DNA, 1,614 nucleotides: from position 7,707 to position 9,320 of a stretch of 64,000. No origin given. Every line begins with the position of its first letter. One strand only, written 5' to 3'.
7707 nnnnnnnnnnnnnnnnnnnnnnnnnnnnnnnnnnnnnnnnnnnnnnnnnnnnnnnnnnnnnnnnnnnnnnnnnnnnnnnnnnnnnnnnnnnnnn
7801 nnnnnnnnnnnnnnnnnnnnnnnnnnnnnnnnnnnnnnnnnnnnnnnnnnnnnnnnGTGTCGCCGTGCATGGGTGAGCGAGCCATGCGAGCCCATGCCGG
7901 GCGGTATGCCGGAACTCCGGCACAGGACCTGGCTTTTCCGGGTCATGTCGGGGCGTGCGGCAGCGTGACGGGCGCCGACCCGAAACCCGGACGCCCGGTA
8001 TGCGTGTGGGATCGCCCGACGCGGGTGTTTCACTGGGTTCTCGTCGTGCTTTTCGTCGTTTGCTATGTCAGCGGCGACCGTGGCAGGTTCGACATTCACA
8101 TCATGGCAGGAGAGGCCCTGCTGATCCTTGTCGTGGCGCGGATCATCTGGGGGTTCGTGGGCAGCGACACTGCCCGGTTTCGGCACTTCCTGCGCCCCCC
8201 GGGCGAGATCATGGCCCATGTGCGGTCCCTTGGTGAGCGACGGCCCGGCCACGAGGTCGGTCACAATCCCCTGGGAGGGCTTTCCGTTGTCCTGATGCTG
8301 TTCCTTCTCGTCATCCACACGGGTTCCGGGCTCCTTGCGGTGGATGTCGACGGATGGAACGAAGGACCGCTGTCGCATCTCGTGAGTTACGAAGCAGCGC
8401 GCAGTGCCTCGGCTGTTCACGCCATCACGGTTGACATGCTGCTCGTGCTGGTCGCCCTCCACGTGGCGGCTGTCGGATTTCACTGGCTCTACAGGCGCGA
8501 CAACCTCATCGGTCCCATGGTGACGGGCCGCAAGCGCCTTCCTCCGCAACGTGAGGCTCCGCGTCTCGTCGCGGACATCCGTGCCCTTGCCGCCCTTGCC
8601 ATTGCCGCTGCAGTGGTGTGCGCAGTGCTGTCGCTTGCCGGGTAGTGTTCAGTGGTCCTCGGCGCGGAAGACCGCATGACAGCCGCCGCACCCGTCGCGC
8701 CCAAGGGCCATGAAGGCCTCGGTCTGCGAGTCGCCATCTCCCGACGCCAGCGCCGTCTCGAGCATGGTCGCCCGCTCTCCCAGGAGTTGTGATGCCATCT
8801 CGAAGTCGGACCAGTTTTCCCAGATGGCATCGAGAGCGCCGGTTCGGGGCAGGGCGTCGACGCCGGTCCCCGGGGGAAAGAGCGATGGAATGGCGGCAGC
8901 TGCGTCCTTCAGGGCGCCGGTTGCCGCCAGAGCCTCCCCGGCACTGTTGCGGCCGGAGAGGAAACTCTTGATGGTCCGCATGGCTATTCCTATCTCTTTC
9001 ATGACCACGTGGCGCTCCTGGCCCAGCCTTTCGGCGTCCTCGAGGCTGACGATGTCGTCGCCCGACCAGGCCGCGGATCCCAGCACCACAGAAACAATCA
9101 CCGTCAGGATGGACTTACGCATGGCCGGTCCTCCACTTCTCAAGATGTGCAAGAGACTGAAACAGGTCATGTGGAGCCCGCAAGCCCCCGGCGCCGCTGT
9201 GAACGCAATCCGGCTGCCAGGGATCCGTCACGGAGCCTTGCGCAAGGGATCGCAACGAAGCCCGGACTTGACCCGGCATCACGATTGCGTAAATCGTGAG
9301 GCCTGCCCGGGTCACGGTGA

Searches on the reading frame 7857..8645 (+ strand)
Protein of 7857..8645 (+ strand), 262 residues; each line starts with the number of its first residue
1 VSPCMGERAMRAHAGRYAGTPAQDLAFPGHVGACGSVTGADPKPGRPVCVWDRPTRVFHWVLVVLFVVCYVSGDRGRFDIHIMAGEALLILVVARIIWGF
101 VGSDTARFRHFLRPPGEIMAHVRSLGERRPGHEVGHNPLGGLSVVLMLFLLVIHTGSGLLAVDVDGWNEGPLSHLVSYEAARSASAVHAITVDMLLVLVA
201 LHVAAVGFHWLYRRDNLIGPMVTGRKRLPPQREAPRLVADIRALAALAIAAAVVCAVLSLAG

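Call 3: search_protein_families(library=pfam, proteins=[window:7857-8645:+], max_evalue=1)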
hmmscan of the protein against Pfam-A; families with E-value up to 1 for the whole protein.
window:7857-8645:+ (262 aa): 1 family
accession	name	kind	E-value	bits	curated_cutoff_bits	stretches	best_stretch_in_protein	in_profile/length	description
PF01292.26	Ni_hydr_CYTB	-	1.4e-24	87.3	30.1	1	50-224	1-179/179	Prokaryotic cytochrome b561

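Call 4: search_protein_families(library=ncbifam, proteins=[window:7857-8645:+], max_evalue=1)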
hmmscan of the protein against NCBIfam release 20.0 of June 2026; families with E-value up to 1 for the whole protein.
window:7857-8645:+ (262 aa): 5 families
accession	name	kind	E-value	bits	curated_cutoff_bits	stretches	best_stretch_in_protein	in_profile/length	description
TIGR02125.1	CytB-hydogenase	equivalog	1.3e-07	31.4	121.5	1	80-226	52-208/212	Ni/Fe-hydrogenase, b-type cytochrome subunit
NF007551.0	PRK10171.1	equivalog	0.0048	16.5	442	1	80-159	62-150/235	Ni/Fe-hydrogenase b-type cytochrome subunit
TIGR01583.1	formate-DH-gamm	equivalog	0.0058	16.6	115.85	1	50-102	4-56/204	formate dehydrogenase subunit gamma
NF004378.0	PRK05740.2-4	equivalog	0.056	13.7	171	1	57-151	14-105/122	preprotein translocase subunit SecE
NF007924.0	PRK10639.1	equivalog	0.098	12.4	341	1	51-103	10-62/211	formate dehydrogenase cytochrome b556 subunit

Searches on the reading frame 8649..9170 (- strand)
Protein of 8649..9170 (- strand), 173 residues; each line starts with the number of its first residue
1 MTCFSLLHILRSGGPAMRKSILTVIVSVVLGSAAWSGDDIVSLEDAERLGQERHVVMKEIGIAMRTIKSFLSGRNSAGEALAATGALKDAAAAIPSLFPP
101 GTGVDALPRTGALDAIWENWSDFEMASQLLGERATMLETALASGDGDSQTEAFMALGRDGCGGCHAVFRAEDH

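Call 3: search_protein_families(library=pfam, proteins=[window:8649-9170:-], max_evalue=1)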
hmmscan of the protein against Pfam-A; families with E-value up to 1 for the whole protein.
window:8649-9170:- (173 aa): 1 family
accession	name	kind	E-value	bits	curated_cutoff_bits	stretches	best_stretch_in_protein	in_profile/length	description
PF01322.25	Cytochrom_C_2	-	1.8e-18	68.1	26.5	1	51-169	4-121/121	Cytochrome C'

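Call 4: search_protein_families(library=ncbifam, proteins=[window:8649-9170:-], max_evalue=1)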
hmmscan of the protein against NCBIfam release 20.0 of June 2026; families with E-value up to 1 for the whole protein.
window:8649-9170:- (173 aa): 0 families
